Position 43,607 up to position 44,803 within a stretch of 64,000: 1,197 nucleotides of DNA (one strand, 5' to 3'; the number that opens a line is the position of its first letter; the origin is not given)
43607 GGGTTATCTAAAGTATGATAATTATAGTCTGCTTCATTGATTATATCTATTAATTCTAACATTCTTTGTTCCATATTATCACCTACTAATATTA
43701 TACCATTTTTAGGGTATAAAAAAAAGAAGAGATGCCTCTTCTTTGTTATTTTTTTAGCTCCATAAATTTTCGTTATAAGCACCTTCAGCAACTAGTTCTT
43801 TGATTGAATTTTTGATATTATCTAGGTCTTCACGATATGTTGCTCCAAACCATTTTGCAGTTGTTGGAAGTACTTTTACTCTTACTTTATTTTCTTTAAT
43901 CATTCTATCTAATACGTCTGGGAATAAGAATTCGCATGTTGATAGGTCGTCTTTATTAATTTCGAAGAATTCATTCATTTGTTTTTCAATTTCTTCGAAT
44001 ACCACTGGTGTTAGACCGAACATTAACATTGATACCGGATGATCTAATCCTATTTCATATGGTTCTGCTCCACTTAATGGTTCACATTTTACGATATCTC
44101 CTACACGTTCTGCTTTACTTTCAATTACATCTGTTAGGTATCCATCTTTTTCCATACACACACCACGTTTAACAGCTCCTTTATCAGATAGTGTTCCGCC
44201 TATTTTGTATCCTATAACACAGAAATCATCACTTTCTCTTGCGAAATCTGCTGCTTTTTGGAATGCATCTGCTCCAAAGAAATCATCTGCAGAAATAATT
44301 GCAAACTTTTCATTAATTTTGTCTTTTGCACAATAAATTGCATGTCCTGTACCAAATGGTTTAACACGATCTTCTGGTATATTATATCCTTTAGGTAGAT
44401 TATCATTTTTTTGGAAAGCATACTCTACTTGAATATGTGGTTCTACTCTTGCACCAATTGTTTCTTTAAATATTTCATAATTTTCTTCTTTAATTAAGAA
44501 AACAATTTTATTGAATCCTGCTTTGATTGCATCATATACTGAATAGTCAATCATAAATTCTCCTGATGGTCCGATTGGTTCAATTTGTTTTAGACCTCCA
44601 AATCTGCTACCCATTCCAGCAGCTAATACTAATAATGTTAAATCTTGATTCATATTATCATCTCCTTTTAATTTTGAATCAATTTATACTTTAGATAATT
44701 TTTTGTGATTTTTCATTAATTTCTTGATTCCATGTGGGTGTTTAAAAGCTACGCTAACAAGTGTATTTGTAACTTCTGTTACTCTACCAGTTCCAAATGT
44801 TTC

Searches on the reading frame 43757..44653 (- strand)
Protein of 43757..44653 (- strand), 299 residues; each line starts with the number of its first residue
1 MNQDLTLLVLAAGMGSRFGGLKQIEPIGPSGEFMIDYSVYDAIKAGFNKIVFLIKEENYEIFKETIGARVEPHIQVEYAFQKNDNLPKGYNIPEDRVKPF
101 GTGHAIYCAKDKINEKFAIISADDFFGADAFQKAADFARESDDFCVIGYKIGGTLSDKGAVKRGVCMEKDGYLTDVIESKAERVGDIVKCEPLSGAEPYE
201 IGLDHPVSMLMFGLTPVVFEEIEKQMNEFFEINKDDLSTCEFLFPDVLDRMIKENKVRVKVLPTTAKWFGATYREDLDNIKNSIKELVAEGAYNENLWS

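Call 74: search_protein_families(library=pfam, proteins=[window:43757-44653:-], max_evalue=0.001)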
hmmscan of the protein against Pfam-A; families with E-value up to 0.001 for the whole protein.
window:43757-44653:- (299 aa): 2 families
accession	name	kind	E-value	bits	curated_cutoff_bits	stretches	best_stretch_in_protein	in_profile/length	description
PF00483.29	NTP_transferase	-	1.7e-11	44.6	21.2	1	8-143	3-129/245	Nucleotidyl transferase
PF12804.13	NTP_transf_3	-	8.5e-06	26.5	27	1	8-147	2-121/160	MobA-like NTP transferase domain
